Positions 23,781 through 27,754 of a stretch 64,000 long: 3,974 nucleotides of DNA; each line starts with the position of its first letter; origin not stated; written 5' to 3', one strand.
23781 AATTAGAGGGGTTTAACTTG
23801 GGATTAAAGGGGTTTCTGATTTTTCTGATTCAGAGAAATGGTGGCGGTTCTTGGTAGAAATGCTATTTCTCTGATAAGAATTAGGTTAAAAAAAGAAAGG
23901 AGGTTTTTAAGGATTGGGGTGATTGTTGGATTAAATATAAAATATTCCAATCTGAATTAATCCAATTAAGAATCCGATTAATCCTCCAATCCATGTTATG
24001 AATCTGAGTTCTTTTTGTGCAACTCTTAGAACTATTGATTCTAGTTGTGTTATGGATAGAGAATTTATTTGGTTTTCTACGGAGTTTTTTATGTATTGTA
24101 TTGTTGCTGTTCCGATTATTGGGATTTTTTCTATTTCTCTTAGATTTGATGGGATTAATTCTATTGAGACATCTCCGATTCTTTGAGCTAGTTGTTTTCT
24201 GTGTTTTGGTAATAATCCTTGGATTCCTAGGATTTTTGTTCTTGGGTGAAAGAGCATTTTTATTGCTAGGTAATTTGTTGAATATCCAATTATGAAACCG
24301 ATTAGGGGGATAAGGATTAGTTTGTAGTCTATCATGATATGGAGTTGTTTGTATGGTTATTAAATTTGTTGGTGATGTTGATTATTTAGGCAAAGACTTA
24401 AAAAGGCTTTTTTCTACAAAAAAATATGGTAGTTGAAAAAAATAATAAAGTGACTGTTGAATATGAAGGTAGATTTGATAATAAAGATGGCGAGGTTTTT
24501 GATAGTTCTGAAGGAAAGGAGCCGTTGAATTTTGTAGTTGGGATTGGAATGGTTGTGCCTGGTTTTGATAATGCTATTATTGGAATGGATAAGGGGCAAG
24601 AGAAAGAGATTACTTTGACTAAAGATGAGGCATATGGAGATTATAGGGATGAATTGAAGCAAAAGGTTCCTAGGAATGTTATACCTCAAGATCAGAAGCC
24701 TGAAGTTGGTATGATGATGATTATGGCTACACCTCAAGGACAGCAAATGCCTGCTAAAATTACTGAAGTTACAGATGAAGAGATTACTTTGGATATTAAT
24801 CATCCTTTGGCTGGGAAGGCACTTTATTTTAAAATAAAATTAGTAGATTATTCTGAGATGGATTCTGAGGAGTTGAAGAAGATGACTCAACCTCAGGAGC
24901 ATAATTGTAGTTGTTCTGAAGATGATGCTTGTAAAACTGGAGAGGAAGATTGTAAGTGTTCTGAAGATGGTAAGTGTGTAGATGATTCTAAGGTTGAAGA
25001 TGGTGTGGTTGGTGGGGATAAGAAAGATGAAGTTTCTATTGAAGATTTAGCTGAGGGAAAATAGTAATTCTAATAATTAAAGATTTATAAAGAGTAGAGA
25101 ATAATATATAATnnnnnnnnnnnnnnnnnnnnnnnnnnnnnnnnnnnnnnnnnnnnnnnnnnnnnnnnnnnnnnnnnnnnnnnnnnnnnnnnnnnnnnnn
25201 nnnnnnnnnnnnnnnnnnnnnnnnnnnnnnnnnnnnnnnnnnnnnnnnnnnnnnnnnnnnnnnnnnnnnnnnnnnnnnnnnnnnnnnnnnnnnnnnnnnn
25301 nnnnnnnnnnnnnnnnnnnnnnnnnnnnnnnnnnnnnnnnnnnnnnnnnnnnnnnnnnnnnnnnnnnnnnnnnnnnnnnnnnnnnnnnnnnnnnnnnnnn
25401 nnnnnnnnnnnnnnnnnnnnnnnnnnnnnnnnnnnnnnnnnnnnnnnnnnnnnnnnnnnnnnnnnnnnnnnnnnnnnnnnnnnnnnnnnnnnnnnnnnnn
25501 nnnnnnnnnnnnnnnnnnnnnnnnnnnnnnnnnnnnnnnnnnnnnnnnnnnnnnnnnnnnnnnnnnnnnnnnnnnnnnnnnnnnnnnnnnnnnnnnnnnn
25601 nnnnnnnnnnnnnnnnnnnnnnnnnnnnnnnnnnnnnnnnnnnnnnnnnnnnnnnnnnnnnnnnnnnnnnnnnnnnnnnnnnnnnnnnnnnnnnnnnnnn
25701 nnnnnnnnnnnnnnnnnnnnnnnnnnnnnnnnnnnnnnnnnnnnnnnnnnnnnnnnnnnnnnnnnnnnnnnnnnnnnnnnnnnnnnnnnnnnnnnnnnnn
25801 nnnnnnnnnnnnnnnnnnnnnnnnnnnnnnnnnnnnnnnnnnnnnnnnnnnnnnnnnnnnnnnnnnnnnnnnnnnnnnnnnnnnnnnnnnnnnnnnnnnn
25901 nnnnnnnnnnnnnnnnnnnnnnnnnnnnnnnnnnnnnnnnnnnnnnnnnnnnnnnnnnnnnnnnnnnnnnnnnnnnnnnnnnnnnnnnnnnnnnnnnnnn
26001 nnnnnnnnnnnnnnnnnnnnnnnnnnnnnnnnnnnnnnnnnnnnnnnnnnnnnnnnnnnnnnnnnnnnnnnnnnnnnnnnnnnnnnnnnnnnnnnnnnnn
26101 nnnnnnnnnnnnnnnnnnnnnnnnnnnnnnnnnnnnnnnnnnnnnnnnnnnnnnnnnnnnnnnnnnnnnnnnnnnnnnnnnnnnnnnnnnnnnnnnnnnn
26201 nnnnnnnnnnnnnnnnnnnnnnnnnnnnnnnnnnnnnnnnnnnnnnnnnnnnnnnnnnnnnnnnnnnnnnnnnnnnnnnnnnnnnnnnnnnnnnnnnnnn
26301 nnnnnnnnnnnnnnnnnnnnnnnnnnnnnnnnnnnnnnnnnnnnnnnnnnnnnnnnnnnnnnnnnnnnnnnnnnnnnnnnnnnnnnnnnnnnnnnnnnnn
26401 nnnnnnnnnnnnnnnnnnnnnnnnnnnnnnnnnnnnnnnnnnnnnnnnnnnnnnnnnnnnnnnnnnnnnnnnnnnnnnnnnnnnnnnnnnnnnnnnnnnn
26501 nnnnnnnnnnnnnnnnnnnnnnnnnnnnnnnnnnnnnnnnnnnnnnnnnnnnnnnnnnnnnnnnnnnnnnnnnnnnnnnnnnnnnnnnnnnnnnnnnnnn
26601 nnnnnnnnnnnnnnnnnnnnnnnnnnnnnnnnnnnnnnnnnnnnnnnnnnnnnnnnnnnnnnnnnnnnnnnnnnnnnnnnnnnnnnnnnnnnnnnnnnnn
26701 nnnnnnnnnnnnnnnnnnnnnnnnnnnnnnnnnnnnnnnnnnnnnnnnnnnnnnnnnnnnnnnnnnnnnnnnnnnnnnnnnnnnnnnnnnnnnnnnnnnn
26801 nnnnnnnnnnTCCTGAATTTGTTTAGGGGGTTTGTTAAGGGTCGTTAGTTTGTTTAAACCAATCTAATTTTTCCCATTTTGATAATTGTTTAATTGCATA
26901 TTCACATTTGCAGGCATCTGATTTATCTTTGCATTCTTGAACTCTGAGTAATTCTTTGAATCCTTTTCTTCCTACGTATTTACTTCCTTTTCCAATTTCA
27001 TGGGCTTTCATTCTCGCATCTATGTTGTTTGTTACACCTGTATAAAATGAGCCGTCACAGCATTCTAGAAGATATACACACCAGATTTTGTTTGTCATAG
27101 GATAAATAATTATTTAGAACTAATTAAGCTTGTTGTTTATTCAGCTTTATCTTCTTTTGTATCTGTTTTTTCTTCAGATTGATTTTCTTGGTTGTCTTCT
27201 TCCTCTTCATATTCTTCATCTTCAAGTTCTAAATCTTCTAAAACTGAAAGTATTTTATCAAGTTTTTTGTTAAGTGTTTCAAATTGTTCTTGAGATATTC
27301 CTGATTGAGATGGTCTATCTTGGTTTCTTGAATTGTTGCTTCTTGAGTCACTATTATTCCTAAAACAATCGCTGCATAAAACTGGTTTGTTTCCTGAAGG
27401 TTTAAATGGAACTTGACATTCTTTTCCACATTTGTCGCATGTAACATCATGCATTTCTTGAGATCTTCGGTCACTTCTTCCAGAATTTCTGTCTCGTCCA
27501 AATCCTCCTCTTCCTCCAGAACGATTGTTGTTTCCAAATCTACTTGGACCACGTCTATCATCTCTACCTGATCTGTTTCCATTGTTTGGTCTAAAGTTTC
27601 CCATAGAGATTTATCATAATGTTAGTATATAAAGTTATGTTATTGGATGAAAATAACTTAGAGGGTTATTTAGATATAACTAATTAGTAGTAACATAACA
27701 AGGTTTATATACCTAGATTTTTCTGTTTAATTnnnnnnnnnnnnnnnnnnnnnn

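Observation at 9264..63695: Dispersed mosaic intergenic repeat family: four 255-316 bp copies all on the + strand, plus fragments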

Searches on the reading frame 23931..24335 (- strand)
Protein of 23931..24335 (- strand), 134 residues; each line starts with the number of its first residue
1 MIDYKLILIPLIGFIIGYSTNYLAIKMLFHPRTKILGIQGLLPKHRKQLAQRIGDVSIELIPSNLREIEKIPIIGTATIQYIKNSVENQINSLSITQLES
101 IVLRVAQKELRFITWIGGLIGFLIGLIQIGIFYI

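Call 109: search_protein_families(library=pfam, proteins=[window:23931-24335:-], max_evalue=0.001)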
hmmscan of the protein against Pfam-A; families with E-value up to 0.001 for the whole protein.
window:23931-24335:- (134 aa): 1 family
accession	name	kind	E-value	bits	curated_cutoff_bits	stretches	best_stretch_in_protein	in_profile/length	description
PF04286.17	DUF445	-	6.5e-16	59.6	33.8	2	81-132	314-365/368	Protein of unknown function (DUF445)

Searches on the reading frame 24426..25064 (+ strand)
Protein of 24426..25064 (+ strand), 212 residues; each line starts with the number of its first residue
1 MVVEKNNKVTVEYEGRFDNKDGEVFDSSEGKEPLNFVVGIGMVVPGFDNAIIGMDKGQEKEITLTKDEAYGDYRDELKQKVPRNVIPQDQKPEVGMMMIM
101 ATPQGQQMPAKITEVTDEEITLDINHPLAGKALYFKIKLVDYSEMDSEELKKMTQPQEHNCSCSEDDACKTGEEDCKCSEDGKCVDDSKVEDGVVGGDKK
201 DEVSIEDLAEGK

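Call 42: search_protein_families(library=pfam, proteins=[window:24426-25064:+], max_evalue=0.01)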
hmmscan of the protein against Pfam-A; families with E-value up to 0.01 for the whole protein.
window:24426-25064:+ (212 aa): 1 family
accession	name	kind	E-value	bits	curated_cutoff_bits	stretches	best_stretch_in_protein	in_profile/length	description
PF00254.34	FKBP_C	-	6.9e-18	65.2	21.1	1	4-139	6-93/94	FKBP-type peptidyl-prolyl cis-trans isomerase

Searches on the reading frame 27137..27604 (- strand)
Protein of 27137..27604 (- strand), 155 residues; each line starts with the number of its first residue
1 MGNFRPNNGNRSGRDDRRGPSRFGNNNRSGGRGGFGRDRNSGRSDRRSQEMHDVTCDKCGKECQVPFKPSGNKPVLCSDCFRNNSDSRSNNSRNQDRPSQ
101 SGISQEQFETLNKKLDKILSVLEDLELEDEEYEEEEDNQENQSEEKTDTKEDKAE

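Call 42: search_protein_families(library=pfam, proteins=[window:27137-27604:-], max_evalue=0.01)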
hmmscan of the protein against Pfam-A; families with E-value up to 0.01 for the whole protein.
window:27137-27604:- (155 aa): 2 families
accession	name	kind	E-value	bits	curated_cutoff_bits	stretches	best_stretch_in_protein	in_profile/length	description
PF23477.1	zf_Tbcl_2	-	8.8e-18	64.2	27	1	49-84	1-36/37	Probable treble clef zinc finger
PF24445.1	DUF7564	-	0.0088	16.9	32.2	1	52-103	5-52/76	Family of unknown function (DUF7564)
